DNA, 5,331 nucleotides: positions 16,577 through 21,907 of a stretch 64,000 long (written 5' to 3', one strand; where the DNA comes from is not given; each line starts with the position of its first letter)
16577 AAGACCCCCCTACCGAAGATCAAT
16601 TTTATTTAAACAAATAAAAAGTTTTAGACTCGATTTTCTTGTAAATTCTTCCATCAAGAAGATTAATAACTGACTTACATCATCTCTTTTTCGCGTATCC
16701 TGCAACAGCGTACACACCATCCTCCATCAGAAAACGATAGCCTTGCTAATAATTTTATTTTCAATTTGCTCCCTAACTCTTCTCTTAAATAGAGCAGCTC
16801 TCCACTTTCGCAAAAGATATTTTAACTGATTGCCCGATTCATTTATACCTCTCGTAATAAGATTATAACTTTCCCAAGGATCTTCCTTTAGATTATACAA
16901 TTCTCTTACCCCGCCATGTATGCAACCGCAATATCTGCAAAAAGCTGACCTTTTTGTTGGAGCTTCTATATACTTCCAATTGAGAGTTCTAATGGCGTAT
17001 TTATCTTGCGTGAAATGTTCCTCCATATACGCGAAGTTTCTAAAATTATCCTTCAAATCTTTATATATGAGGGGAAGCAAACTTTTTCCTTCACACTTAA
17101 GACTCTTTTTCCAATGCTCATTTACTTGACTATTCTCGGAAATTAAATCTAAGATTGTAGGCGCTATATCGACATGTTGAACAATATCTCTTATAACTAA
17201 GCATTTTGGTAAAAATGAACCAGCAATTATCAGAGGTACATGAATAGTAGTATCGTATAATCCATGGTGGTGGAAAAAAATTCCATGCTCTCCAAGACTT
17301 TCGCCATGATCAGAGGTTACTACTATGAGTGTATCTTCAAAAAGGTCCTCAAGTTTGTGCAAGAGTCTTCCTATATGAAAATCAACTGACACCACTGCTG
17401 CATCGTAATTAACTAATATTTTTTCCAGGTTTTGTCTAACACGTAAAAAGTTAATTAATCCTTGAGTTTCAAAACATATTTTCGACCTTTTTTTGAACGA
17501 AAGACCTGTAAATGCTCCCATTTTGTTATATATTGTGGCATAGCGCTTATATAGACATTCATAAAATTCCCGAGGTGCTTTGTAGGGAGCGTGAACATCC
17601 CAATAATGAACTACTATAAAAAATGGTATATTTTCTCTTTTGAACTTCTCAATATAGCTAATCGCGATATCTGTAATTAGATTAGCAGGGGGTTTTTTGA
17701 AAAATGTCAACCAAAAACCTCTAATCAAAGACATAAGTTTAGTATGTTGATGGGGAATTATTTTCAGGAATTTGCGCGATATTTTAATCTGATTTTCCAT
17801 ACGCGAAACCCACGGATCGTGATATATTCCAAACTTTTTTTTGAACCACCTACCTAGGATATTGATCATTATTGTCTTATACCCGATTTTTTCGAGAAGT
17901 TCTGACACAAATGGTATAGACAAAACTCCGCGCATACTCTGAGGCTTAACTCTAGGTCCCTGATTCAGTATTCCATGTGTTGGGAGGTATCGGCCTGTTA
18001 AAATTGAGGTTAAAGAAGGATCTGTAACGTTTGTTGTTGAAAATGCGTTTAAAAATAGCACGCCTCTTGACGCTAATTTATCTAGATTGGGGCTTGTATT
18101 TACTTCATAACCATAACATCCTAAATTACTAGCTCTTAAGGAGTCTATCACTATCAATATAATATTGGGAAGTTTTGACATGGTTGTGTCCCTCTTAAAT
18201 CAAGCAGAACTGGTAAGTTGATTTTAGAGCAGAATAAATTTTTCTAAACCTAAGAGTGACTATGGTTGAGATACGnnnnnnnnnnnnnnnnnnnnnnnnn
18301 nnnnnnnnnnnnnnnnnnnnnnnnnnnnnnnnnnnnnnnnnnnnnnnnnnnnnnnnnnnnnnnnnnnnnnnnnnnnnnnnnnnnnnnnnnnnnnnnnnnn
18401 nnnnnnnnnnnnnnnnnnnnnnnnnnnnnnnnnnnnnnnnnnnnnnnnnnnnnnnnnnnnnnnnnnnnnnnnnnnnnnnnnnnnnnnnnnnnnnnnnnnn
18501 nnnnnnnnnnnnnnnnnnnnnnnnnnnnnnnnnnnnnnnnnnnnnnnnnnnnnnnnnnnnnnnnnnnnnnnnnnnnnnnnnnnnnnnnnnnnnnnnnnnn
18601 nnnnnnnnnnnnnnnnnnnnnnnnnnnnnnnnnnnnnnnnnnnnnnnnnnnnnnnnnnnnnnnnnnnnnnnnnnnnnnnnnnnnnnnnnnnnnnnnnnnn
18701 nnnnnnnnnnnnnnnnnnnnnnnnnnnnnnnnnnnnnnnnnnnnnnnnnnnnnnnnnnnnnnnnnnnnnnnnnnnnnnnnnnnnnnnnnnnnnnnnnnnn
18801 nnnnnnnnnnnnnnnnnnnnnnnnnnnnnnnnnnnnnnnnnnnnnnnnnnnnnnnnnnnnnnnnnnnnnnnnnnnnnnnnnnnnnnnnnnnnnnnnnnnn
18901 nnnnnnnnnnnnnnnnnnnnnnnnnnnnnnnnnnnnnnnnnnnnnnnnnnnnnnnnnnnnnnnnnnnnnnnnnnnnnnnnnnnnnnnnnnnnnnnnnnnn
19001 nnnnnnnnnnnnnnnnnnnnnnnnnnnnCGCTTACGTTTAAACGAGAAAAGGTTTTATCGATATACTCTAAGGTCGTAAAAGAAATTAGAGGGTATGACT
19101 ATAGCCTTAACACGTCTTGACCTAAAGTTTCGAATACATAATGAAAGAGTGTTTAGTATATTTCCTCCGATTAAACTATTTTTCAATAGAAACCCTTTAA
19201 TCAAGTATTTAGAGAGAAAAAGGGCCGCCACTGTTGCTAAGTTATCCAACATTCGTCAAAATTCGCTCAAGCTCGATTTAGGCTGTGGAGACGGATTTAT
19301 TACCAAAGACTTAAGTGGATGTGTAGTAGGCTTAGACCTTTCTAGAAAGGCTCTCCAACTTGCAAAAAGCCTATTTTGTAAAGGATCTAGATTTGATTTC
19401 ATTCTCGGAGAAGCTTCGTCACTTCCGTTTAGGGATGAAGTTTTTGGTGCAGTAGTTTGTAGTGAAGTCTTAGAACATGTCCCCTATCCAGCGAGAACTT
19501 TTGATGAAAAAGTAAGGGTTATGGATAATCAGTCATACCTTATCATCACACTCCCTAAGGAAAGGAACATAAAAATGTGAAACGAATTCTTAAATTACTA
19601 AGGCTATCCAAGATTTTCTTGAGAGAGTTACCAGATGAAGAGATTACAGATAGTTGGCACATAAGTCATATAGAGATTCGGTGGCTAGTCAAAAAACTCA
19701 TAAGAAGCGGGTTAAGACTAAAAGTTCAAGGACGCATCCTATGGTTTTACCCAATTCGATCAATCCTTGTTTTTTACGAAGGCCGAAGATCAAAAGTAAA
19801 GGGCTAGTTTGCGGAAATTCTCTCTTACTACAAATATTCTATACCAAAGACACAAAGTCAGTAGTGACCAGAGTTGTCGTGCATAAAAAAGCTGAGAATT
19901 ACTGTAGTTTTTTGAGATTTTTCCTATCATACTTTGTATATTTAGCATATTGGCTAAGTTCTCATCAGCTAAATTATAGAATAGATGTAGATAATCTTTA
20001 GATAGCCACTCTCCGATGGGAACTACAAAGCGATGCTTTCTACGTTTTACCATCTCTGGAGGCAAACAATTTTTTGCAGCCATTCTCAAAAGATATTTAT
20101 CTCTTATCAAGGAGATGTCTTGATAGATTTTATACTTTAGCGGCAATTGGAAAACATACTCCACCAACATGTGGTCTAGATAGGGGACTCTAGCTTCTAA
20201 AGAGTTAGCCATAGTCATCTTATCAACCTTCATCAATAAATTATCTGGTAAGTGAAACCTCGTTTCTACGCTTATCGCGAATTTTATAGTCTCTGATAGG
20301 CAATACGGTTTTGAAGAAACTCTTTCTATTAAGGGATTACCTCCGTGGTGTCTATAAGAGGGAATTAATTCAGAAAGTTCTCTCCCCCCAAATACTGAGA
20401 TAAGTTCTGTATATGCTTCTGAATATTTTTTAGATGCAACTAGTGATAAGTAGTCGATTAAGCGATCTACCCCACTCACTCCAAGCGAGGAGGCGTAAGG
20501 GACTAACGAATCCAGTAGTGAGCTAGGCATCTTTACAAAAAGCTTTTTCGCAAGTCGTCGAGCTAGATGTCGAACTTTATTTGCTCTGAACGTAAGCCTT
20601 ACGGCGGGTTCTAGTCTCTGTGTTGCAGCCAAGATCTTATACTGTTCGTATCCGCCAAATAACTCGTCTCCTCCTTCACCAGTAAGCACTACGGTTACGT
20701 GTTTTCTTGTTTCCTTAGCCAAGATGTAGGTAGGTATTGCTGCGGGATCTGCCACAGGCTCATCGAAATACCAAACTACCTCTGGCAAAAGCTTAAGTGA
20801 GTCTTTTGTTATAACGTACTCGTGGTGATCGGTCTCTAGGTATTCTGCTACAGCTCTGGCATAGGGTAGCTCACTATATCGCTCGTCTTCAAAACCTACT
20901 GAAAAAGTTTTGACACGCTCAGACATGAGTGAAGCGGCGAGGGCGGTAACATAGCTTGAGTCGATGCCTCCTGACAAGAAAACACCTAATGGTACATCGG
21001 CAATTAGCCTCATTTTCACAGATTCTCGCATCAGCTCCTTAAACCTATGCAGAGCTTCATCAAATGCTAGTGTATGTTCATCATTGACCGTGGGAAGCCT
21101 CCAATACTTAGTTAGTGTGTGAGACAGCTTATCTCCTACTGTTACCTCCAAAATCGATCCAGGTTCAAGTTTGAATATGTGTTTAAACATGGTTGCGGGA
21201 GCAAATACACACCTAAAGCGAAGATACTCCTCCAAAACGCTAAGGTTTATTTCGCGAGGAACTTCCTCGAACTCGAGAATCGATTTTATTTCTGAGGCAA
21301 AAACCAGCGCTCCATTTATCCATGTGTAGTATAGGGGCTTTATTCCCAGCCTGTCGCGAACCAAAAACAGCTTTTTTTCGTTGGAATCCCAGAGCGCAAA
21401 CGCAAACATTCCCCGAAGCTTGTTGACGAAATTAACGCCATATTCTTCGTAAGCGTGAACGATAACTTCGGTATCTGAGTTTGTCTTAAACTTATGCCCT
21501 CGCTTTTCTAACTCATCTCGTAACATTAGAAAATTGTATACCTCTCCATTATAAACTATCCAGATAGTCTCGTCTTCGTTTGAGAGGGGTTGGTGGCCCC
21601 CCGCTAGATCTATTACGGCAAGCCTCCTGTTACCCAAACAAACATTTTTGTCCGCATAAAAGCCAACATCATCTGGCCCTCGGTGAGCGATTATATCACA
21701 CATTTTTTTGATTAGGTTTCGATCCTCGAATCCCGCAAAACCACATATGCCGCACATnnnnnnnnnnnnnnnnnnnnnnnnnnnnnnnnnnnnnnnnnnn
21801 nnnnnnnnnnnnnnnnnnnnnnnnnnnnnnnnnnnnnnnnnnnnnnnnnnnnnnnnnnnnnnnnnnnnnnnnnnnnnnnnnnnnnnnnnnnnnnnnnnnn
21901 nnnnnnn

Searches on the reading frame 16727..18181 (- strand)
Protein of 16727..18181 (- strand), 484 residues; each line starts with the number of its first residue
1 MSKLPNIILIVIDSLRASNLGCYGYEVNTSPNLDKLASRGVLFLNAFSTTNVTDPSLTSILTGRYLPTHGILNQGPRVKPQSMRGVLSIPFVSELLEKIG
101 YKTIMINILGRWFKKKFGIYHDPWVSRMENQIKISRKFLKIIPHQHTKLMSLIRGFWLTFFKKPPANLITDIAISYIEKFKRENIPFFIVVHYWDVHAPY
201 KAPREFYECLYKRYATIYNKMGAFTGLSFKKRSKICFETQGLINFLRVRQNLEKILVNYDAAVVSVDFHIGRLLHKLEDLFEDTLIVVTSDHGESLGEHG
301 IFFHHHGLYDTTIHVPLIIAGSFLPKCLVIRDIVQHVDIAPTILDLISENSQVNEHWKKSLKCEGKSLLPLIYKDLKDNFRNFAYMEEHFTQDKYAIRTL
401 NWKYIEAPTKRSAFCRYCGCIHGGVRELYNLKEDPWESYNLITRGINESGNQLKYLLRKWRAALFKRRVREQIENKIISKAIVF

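Call 10: search_protein_families(library=pfam, proteins=[window:16727-18181:-], max_evalue=0.01)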
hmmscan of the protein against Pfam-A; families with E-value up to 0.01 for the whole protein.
window:16727-18181:- (484 aa): 4 families
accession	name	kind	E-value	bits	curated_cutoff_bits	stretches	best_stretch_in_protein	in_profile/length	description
PF00884.28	Sulfatase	-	2.5e-49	168.7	25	1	5-347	1-299/301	Sulfatase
PF01663.27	Phosphodiest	-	1.3e-13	51.7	23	2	8-73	2-64/342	Type I phosphodiesterase / nucleotide pyrophosphatase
PF16347.10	SGSH_C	-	2.5e-11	44.4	29.3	1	297-444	1-134/154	N-sulphoglucosamine sulphohydrolase, C-terminal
PF01676.23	Metalloenzyme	-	0.0082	16.1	24.3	0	259-346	169-247/252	Metalloenzyme superfamily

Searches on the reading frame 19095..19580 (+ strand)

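Call 30: search_protein_families(library=pfam, proteins=[window:19095-19580:+], max_evalue=0.001)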
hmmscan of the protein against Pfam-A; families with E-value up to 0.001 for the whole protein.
window:19095-19580:+ (161 aa): 7 families
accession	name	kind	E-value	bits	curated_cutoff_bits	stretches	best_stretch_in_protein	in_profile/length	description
PF08241.18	Methyltransf_11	-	1.3e-19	71.1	21.2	1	60-151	1-95/95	Methyltransferase domain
PF13649.12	Methyltransf_25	-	2.3e-14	54.3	27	1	60-143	2-93/97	Methyltransferase domain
PF13847.12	Methyltransf_31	-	4.1e-14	52.9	27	1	60-155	8-113/145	Methyltransferase domain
PF08242.18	Methyltransf_12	-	8.7e-09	36.4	30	1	60-142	1-91/98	Methyltransferase domain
PF13489.12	Methyltransf_23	-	1e-07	32.3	27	1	38-155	4-120/164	Methyltransferase domain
PF01209.24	Ubie_methyltran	-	2.5e-05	24.2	20.1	1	42-144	34-144/233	ubiE/COQ5 methyltransferase family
PF07021.18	MetW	-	8.7e-05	22.7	21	1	51-154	9-110/193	Methionine biosynthesis protein MetW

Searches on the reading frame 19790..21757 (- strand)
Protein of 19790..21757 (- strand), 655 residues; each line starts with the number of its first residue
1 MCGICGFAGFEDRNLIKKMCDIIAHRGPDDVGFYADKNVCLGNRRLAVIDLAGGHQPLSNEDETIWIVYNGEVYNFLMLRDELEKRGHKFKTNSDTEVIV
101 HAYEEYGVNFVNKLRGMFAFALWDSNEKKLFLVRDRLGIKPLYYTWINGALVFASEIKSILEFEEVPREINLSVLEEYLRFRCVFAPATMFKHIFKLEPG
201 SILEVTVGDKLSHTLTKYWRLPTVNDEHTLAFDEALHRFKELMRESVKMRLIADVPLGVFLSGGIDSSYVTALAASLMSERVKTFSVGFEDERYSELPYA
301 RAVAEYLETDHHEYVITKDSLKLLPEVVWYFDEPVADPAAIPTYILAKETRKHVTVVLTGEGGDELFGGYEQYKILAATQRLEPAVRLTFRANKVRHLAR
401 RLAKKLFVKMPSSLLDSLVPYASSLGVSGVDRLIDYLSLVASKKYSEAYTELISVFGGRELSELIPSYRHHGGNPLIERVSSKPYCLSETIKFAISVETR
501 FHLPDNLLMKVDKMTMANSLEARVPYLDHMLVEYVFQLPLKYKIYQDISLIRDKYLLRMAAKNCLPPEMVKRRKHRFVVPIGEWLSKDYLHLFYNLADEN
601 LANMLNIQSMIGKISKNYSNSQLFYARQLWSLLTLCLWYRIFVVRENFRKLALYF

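Call 30: search_protein_families(library=pfam, proteins=[window:19790-21757:-], max_evalue=0.001)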
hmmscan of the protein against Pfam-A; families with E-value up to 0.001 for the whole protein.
window:19790-21757:- (655 aa): 6 families
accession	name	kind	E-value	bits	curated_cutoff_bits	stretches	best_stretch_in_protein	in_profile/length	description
PF00733.27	Asn_synthase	-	1.2e-91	308.5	21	1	239-640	2-354/354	Asparagine synthase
PF13537.11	GATase_7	-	3.2e-50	169.7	25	1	44-161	2-122/123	Glutamine amidotransferase domain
PF13522.11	GATase_6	-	3.7e-45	153.6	27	1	28-156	1-130/130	Glutamine amidotransferase domain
PF02540.23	NAD_synthase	-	2.5e-05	24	21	1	238-442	4-207/242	NAD synthase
PF12481.13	DUF3700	-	4.8e-05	23.4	27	1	64-158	76-174/228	Aluminium induced protein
PF06508.19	QueC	-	0.00053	20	22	1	259-314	4-58/210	Queuosine biosynthesis protein QueC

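Call 43: find_related_loci(query=window:19790-21757:-, collection=genome_contigs, flank=3000)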
Query window:19790-21757:- (655 aa) in genome_contigs; peptide patterns used: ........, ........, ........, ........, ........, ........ (x = any residue, [..] = any of these).
131 stretches matched a pattern; 75 encode a relative of the query (tblastn E <= 1e-3); 75 distinct loci.
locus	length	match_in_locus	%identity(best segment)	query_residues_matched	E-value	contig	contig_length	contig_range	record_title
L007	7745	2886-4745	47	1-645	0e+0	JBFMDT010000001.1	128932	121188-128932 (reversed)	MAG: Nanoarchaeota archaeon isolate MAG226 MAG226_1, whole genome shotgun sequence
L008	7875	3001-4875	45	1-643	2e-174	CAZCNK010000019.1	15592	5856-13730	MAG TPA_asm: Candidatus Woesearchaeota archaeon isolate SRP269290_co2_138 genome assembly, contig: NODE_4178_length_1559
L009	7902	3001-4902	45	1-653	4e-171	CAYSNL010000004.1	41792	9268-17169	MAG TPA_asm: Candidatus Woesearchaeota archaeon isolate binchicken_co38_1257 genome assembly, contig: NODE_1974_length_4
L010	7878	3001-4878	45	1-652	2e-167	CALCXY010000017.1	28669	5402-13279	MAG TPA_asm: Candidatus Woesearchaeota archaeon isolate ERR599062_bin.4_CONCOCT_v1.1_MAG genome assembly, contig: ERZ841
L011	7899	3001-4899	43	1-651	2e-173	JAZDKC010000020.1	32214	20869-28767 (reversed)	MAG: Candidatus Micrarchaeota archaeon isolate MEGAHIT-group-0.512 k141_11849280, whole genome shotgun sequence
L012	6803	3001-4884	43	1-643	8e-160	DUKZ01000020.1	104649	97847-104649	MAG TPA_asm: Candidatus Woesearchaeota archaeon isolate UBA9989 contig_24535, whole genome shotgun sequence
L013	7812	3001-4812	43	1-643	1e-159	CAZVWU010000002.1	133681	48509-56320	MAG TPA_asm: uncultured archaeon isolate SRP178908_co1_337 genome assembly, contig: NODE_43_length_133681_cov_16.980169,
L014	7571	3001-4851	42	1-650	6e-157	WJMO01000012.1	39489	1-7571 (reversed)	MAG: Candidatus Altiarchaeales archaeon isolate Bin_400 k141_3832528, whole genome shotgun sequence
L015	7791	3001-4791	45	1-643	7e-154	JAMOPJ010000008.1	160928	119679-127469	MAG: Archaeoglobaceae archaeon isolate 4559-240_metabat1_scaf2bin.032 4559-240_scaffold_12_c1, whole genome shotgun sequ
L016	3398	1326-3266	41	1-643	1e-153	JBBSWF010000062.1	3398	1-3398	MAG: Nanoarchaeota archaeon isolate H52-bin087_1 H52_bin087_1_000000000062, whole genome shotgun sequence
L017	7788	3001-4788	43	1-642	4e-148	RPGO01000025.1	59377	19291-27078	MAG: Candidatus Argoarchaeum ethanivorans isolate Eth-Arch1 Scaffold158_pilon, whole genome shotgun sequence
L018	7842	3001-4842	40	1-643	6e-146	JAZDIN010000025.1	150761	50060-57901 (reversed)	MAG: Candidatus Altiarchaeota archaeon isolate MEGAHIT-group-0.401 k141_11016188, whole genome shotgun sequence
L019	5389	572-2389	41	1-646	2e-146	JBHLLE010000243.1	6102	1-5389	MAG: Candidatus Hermodarchaeota archaeon isolate DZ1M.378 DZ1M.378@64992, whole genome shotgun sequence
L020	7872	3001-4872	42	1-643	4e-161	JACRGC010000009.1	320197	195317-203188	MAG: Candidatus Micrarchaeota archaeon isolate NC_groundwater_1741_Pr3_B-0.1um_42_19 SR-2_scaffold_141_2826488, whole ge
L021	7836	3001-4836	42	1-640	2e-144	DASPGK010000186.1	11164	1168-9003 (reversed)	MAG TPA_asm: Candidatus Krumholzibacteriia bacterium isolate SMAG_U16449 k141_1687245, whole genome shotgun sequence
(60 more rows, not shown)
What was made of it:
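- The nearest AsnB matches are archaeal but <= 47% identical (call 43).
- Tried and rejected: The island's AsnB matches best to DPANN and other archaea at <= 47% over the full length (call 43).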
